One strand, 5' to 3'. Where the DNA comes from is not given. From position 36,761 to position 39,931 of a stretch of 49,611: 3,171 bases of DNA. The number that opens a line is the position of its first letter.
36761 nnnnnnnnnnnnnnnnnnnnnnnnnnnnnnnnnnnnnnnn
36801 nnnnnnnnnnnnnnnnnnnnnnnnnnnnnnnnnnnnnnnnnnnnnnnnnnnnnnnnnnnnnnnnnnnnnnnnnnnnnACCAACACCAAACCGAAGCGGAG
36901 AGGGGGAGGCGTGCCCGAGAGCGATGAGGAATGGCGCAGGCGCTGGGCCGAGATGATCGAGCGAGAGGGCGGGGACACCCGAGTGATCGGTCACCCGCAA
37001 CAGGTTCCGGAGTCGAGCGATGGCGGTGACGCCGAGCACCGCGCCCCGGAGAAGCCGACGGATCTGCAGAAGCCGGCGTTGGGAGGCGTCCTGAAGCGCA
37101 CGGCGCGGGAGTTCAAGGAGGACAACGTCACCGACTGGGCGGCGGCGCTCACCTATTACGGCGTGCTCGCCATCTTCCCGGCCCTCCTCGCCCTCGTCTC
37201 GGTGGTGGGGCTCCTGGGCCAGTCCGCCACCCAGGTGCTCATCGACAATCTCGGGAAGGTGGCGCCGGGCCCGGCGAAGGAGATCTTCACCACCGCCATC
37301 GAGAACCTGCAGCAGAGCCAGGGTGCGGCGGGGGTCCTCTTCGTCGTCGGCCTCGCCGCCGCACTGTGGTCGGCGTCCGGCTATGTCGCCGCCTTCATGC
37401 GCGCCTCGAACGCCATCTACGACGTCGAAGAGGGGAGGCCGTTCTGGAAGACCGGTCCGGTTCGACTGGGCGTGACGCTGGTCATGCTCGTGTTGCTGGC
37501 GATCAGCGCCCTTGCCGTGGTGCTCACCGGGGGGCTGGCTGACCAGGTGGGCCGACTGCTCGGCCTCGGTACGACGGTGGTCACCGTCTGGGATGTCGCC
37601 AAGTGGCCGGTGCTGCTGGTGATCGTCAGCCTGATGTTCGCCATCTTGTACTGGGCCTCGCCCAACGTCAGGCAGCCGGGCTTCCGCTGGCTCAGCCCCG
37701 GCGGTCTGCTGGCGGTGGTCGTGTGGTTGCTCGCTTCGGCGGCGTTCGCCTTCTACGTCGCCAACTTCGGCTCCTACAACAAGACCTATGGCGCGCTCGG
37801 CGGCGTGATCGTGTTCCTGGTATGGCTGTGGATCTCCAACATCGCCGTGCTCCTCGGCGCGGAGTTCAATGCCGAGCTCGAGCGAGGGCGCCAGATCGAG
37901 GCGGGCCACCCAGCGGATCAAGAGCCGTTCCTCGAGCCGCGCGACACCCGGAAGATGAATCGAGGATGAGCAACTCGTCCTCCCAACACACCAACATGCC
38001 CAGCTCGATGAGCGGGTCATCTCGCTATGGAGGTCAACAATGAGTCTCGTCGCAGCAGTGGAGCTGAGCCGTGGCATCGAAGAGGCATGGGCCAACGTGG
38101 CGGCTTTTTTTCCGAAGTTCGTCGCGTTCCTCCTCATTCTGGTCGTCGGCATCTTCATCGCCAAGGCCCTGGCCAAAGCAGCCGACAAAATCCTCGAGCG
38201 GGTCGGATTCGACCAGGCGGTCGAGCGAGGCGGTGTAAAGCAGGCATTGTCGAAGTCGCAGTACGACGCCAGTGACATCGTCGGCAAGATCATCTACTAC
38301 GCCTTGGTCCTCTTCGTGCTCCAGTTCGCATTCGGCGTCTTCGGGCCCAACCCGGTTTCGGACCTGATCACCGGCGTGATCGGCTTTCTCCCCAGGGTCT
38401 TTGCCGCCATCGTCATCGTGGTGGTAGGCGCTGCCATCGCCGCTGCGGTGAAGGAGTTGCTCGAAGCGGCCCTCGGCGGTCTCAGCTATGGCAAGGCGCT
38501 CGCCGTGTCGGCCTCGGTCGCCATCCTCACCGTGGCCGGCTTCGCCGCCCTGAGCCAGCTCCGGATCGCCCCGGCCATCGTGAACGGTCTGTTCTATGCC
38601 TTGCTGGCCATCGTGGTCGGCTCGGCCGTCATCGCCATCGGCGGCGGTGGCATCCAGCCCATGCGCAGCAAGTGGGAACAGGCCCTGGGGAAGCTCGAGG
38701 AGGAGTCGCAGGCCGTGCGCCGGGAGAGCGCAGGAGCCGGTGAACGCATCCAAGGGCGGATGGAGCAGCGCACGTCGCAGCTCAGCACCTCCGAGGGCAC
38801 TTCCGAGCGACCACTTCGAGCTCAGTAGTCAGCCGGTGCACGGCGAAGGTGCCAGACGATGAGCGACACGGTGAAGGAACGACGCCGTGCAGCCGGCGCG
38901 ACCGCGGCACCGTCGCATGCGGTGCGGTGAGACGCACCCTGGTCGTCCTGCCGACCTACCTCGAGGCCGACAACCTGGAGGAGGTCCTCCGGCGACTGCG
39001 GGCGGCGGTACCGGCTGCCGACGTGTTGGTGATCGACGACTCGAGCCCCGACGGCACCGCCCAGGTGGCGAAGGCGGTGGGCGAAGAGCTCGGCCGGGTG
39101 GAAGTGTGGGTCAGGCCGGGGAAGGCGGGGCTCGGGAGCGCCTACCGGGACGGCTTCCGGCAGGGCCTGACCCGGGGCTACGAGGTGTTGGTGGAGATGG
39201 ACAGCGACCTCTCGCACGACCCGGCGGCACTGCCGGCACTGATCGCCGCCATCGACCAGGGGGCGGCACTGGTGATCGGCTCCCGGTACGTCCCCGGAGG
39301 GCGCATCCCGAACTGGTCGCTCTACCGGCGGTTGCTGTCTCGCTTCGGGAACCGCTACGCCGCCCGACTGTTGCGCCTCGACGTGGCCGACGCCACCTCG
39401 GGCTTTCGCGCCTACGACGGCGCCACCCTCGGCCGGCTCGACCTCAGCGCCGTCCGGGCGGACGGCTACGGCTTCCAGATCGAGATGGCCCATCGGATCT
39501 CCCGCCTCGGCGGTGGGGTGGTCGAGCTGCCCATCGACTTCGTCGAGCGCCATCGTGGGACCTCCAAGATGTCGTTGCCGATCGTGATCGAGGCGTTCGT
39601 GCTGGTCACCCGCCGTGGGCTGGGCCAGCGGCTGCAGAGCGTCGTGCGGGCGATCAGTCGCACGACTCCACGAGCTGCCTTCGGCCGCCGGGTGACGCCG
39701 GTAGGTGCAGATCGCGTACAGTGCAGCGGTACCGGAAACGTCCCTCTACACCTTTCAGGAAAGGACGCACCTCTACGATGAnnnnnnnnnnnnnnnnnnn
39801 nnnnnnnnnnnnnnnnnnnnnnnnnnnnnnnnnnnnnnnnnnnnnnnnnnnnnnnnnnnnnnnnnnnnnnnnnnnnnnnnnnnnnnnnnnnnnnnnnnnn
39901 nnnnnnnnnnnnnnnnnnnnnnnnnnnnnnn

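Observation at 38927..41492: ppm1 / Thr-Glu-repeat lipoprotein / pmt: a compact protein O-mannosylation module with a built-in candidate substrate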

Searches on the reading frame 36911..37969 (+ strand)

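Call 4: search_protein_families(library=pfam, proteins=[window:36911-37969:+], max_evalue=0.01)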
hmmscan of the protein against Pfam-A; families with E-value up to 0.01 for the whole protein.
window:36911-37969:+ (352 aa): 1 family
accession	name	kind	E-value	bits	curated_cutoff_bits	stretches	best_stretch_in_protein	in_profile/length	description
PF03631.20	Virul_fac_BrkB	-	8.2e-73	245.7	33.7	1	70-325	2-257/259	Virulence factor BrkB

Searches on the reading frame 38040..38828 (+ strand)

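Call 4: search_protein_families(library=pfam, proteins=[window:38040-38828:+], max_evalue=0.01)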
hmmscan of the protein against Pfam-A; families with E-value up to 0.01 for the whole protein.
window:38040-38828:+ (262 aa): 1 family
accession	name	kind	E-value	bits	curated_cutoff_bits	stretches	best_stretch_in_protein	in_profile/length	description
PF05552.17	MS_channel_1st_1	-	1.4e-20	73.4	22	2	15-59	5-49/50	Mechanosensitive ion channel, conserved TM helix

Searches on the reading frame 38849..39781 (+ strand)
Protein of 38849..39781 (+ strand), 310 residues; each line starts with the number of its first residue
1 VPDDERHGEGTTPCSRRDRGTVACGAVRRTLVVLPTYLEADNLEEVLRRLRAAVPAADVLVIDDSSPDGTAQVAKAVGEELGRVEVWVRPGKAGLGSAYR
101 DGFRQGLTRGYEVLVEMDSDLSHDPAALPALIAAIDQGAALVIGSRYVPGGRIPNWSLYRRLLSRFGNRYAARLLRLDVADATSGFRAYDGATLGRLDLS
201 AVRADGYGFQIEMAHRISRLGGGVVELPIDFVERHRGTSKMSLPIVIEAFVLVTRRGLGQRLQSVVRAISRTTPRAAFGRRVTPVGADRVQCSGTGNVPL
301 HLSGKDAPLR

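Call 4: search_protein_families(library=pfam, proteins=[window:38849-39781:+], max_evalue=0.01)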
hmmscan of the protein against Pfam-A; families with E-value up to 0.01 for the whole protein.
window:38849-39781:+ (310 aa): 2 families
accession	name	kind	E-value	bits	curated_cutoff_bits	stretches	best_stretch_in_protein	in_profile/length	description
PF00535.33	Glycos_transf_2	-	1.8e-25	90.3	23.3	1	32-189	2-159/168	Glycosyl transferase family 2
PF13641.12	Glyco_tranf_2_3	-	1.1e-06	29.3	27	1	30-192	3-162/230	Glycosyltransferase like family 2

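Call 5: search_protein_families(library=ncbifam, proteins=[window:38849-39781:+], max_evalue=0.01)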
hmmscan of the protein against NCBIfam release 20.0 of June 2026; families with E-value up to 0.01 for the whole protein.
window:38849-39781:+ (310 aa): 14 families
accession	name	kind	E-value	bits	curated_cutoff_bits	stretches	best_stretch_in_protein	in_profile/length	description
TIGR04182.1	glyco_TIGR04182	equivalog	3.3e-17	62.8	325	1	32-241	4-200/293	S-layer glycoprotein N-glycosyltransferase AglJ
NF058614.1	PPMAGASynPpgS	equivalog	3.6e-13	49.4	370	1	31-239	3-204/226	polyprenyl-phospho-N-acetylgalactosaminyl synthase PpgS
NF041391.1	DPhHxTase_Halo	equivalog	9.8e-12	44.3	375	1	36-238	3-190/213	dolichyl-phosphate hexose transferase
NF007986.1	PRK10714.1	equivalog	5.1e-10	38.9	529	1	26-249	4-218/316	undecaprenyl-phosphate 4-deoxy-4-formamido-L-arabinose transferase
TIGR03469.1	HpnB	hypoth_equivalog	3.7e-07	29.5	379.25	1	29-139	45-164/386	hopene-associated glycosyltransferase HpnB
TIGR03937.1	PgaC_IcaA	equivalog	1.8e-06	27.2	422.3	1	28-137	45-152/407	poly-beta-1,6-N-acetyl-D-glucosamine synthase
TIGR04283.1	glyco_like_mftF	equivalog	3.9e-06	26.6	182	1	32-80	3-52/221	TIGR04283 family arsenosugar biosynthesis glycosyltransferase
NF047588.1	GlcsyltransPgfSStrep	equivalog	4e-06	26.3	500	1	54-189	32-159/308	glycosyltransferase PgfS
NF053846.1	glyco_with_XrtP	equivalog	1.9e-05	23.6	520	1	35-89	48-102/440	XrtP-associated glycosyltransferase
NF010496.0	PRK13915.1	equivalog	4.1e-05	22.8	262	1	28-133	31-140/307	glucosyl-3-phosphoglycerate synthase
NF041875.1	EPS_EpsD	equivalog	0.00044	19.7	370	1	32-157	3-129/325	exopolysaccharide biosynthesis glycosyltransferase EpsD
NF045692.1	OglycostaseCruG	equivalog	0.00064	18.7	600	1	29-136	42-153/386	2'-O-glycosyltransferase CruG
NF005873.0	PRK07814.1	equivalog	0.00067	19.1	346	1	40-146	44-148/263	SDR family oxidoreductase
NF038302.1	EPS_HpsE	equivalog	0.0023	16.9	300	1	32-76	5-53/307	hormogonium polysaccharide biosynthesis glycosyltransferase HpsE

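Call 26: search_solved_structures(query=window:38927-39778:+, max_evalue=0.00001)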
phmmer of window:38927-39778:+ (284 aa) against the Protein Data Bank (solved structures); distinct sequences matched with E-value up to 0.00001: 4.
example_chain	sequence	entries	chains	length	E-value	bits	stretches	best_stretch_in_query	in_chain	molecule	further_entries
5mlz_A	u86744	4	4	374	1.1e-30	110.5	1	4-222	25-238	Dolichol monophosphate mannose synthase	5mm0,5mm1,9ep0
9hwj_A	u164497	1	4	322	2e-09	40.7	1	2-222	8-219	Undecaprenyl-phosphate 4-deoxy-4-formamido-L-arabinose transferase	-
9bhc_C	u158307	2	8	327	1.1e-08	38.3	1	2-222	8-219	Undecaprenyl-phosphate 4-deoxy-4-formamido-L-arabinose transferase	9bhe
8vxh_A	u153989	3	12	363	1.6e-08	37.8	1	2-222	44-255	Undecaprenyl-phosphate 4-deoxy-4-formamido-L-arabinose transferase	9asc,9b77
